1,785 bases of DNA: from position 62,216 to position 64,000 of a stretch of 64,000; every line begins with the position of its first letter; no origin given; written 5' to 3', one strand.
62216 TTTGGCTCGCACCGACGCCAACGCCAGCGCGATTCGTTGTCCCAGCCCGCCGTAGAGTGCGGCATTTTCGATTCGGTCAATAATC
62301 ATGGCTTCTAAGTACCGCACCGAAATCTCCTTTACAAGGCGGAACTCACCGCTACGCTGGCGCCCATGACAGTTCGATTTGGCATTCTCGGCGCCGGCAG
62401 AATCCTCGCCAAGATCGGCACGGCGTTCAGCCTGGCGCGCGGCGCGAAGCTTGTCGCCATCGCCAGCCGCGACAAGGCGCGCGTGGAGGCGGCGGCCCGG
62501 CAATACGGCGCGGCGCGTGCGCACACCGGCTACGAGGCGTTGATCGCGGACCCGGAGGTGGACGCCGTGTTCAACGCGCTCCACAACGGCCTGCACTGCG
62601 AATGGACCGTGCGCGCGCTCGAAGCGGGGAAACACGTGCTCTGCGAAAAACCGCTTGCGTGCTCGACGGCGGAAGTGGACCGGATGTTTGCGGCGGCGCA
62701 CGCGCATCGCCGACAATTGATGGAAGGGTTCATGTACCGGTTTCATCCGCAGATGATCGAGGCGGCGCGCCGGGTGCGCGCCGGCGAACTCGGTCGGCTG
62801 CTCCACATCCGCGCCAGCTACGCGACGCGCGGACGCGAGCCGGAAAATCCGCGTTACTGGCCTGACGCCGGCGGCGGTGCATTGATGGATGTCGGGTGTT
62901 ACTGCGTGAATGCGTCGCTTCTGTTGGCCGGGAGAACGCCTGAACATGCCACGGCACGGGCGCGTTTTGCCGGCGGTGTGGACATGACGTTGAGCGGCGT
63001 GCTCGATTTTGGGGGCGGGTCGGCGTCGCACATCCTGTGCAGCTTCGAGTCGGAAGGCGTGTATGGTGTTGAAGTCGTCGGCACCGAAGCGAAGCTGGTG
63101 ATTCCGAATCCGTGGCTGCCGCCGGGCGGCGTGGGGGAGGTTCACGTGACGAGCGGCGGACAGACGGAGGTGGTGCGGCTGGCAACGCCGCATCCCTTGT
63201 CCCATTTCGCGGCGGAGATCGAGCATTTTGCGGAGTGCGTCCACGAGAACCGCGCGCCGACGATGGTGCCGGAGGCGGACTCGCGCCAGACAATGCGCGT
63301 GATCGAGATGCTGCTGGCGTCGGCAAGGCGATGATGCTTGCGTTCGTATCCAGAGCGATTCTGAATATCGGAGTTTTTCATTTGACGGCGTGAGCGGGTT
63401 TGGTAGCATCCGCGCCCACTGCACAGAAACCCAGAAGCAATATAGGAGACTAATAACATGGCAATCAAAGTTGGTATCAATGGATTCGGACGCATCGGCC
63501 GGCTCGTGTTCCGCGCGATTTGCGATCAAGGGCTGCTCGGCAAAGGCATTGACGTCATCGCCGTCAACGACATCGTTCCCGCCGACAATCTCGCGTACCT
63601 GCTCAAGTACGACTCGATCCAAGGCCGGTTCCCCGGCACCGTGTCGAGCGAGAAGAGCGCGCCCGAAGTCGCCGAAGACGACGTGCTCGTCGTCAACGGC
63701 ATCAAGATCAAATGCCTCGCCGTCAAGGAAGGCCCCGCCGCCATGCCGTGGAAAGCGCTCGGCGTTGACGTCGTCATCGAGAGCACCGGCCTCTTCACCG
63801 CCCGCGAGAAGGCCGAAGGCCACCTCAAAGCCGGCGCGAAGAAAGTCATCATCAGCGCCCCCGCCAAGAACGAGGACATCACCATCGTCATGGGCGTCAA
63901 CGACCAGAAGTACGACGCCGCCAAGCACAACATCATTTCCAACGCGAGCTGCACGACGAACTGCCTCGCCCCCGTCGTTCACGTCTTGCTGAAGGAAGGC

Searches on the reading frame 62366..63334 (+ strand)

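Call 77: search_protein_families(library=pfam, proteins=[window:62366-63334:+], max_evalue=0.001)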
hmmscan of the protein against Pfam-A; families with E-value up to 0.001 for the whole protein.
window:62366-63334:+ (322 aa): 4 families
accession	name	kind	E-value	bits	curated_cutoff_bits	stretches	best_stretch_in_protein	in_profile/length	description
PF01408.29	GFO_IDH_MocA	-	2.1e-26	93.4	24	1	3-122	1-120/120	Oxidoreductase family, NAD-binding Rossmann fold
PF22725.1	GFO_IDH_MocA_C3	-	2.3e-19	70.1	27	1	132-244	3-123/124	GFO/IDH/MocA C-terminal domain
PF02894.22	GFO_IDH_MocA_C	-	2.8e-09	37.5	22.9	1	136-321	3-211/218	Oxidoreductase family, C-terminal alpha/beta domain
PF03447.22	NAD_binding_3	-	0.00015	22.9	24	1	25-118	20-113/116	Homoserine dehydrogenase, NAD binding domain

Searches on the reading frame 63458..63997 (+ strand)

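Call 77: search_protein_families(library=pfam, proteins=[window:63458-63997:+], max_evalue=0.001)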
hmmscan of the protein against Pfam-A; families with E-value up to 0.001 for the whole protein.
window:63458-63997:+ (180 aa): 1 family
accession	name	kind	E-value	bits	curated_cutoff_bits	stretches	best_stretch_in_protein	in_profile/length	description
PF00044.30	Gp_dh_N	-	6.4e-33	113.5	31.7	1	3-115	1-100/101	Glyceraldehyde 3-phosphate dehydrogenase, NAD binding domain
